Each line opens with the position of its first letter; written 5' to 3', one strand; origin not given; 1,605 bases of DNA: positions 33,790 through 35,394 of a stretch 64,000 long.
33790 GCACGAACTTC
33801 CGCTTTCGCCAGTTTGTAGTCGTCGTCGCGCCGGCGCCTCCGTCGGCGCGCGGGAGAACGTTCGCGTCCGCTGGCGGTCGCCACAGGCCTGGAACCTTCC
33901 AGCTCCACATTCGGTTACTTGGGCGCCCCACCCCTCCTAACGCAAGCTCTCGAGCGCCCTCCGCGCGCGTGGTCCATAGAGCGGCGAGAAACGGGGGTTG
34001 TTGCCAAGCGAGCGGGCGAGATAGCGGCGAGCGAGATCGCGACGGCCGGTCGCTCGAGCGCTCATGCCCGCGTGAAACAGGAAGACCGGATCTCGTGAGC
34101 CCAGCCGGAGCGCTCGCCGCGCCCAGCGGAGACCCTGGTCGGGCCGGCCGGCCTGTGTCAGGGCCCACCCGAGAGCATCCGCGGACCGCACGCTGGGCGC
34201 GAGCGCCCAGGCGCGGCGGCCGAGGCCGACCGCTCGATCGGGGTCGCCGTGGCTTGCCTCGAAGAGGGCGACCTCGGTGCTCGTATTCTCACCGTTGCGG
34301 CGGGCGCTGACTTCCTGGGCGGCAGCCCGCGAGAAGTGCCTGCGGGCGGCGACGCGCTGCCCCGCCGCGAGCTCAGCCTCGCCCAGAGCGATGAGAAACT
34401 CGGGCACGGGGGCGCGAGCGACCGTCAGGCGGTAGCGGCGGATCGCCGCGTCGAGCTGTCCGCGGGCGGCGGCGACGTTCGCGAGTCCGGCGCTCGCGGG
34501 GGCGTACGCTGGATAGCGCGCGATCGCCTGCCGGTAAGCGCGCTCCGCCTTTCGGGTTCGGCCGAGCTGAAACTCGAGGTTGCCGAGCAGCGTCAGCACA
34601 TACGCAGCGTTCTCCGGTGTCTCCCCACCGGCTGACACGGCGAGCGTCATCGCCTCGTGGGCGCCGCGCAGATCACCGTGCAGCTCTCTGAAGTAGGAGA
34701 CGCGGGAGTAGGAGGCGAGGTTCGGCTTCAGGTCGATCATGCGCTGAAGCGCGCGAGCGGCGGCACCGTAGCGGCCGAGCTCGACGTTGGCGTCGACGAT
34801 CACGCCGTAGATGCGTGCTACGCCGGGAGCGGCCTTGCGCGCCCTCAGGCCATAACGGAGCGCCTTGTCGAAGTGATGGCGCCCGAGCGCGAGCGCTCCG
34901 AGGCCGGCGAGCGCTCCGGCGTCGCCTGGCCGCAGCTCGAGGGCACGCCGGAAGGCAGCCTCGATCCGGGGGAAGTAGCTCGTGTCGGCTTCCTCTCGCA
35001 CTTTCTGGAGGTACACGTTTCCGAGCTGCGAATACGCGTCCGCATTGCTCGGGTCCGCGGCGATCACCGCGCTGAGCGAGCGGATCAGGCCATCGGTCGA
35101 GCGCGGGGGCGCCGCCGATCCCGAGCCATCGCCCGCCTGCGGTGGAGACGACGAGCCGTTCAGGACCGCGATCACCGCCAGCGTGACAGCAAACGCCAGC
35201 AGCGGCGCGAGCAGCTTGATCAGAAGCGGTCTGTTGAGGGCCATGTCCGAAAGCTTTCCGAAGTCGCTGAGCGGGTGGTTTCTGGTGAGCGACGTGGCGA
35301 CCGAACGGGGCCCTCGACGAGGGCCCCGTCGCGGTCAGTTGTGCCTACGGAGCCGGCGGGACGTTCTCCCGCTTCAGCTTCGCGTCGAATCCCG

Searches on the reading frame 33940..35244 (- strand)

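Call 53: search_protein_families(library=pfam, proteins=[window:33940-35244:-], max_evalue=0.0001)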
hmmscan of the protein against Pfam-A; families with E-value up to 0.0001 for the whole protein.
window:33940-35244:- (435 aa): 10 families
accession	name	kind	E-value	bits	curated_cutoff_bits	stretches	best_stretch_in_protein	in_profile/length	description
PF07719.23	TPR_2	-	1.5e-19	68.9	27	0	214-246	1-33/34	Tetratricopeptide repeat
PF13428.12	TPR_14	-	3e-17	61.8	23.5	0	218-256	5-43/44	Tetratricopeptide repeat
PF14559.12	TPR_19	-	3.5e-16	59.7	25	1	225-279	2-56/68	Tetratricopeptide repeat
PF13431.12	TPR_17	-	4.6e-14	51.9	24.4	0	60-80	5-25/34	Tetratricopeptide repeat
PF13432.12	TPR_16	-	1.8e-13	51.1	32.7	1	219-278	2-61/65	Tetratricopeptide repeat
PF13414.12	TPR_11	-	2.8e-13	49.8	26.8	0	55-81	15-41/42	TPR repeat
PF00515.34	TPR_1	-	3.6e-13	49.2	27.8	0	214-245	1-32/34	Tetratricopeptide repeat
PF13181.12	TPR_8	-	5.3e-13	48.4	25.7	0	216-246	3-33/34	Tetratricopeptide repeat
PF13424.12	TPR_12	-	6.3e-12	45.9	30.1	1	197-245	28-76/77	Tetratricopeptide repeat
PF13174.12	TPR_6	-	5.2e-05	24.1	26.3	0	216-245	2-31/33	Tetratricopeptide repeat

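Call 83: search_protein_families(library=pfam, proteins=[L005:2371-3687:+, L005:3740-5716:-, L005:5756-7300:+, L005:20620-21726:-, L005:1109-2353:-, L009:817-3060:-, L009:4756-8421:+, L009:8648-9628:+, L009:18782-20494:+, L009:20526-22931:-], max_evalue=0.0001)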
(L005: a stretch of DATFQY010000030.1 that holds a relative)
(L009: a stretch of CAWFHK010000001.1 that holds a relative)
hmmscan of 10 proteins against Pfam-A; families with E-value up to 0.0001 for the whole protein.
L005:2371-3687:+ (439 aa): 1 family
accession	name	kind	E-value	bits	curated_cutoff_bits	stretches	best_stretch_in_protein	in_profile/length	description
PF00202.27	Aminotran_3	-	6.7e-60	203.3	30.5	1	42-344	10-326/403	Aminotransferase class-III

L005:3740-5716:- (659 aa): 3 families
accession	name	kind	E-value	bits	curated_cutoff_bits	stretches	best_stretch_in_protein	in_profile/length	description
PF00999.27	Na_H_Exchanger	-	1.9e-58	198.6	26.2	1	14-373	2-373/375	Sodium/hydrogen exchanger, transmembrane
PF02254.24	TrkA_N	-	4.7e-20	72.5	23.8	1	411-524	1-114/116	TrkA-N domain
PF02080.26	TrkA_C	-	3.4e-11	43.3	27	1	590-651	5-65/71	TrkA-C domain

L005:5756-7300:+ (515 aa): 2 families
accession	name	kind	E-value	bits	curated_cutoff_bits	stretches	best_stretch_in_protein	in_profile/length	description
PF00854.27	PTR2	-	2.2e-66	224.8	27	1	91-451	2-374/392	POT family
PF07690.21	MFS_1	-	8.4e-27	94.4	33.4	1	32-306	6-288/347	Major Facilitator Superfamily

L005:20620-21726:- (369 aa): 0 families

L005:1109-2353:- (415 aa): 0 families

L009:817-3060:- (748 aa): 0 families

L009:4756-8421:+ (1222 aa): 0 families

L009:8648-9628:+ (327 aa): 3 families
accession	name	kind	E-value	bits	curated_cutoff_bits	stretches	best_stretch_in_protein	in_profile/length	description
PF00196.25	GerE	-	1e-13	51.1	23.5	1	244-295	2-53/57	Bacterial regulatory proteins, luxR family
PF00072.30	Response_reg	-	8.4e-07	29.6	30.2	1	95-202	2-110/111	Response regulator receiver domain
PF08281.18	Sigma70_r4_2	-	4.6e-05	23.4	25.7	1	242-287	8-54/54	Sigma-70, region 4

L009:18782-20494:+ (571 aa): 0 families

L009:20526-22931:- (802 aa): 8 families
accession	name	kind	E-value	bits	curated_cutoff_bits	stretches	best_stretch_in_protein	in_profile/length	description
PF00989.32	PAS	-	2.1e-36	124.8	22.6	2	308-415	5-113/113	PAS fold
PF08448.16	PAS_4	-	1.1e-27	96.9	23.1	2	311-419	2-109/110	PAS fold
PF13426.13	PAS_9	-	1.5e-27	96.3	27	2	316-416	3-102/103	PAS domain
PF08447.18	PAS_3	-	1.7e-27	95.9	25.6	2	204-275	1-73/89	PAS fold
PF02518.31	HATPase_c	-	4.4e-22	79.1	26.4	1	541-661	2-109/111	Histidine kinase-, DNA gyrase B-, and HSP90-like ATPase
PF00072.30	Response_reg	-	5.4e-18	65.6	30.2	1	685-796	1-110/111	Response regulator receiver domain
PF13188.13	PAS_8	-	1.6e-15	56.8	21.8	2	305-352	2-50/65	PAS domain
PF00512.31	HisKA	-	5.3e-09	36.4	26.9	1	435-497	3-64/66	His Kinase A (phospho-acceptor) domain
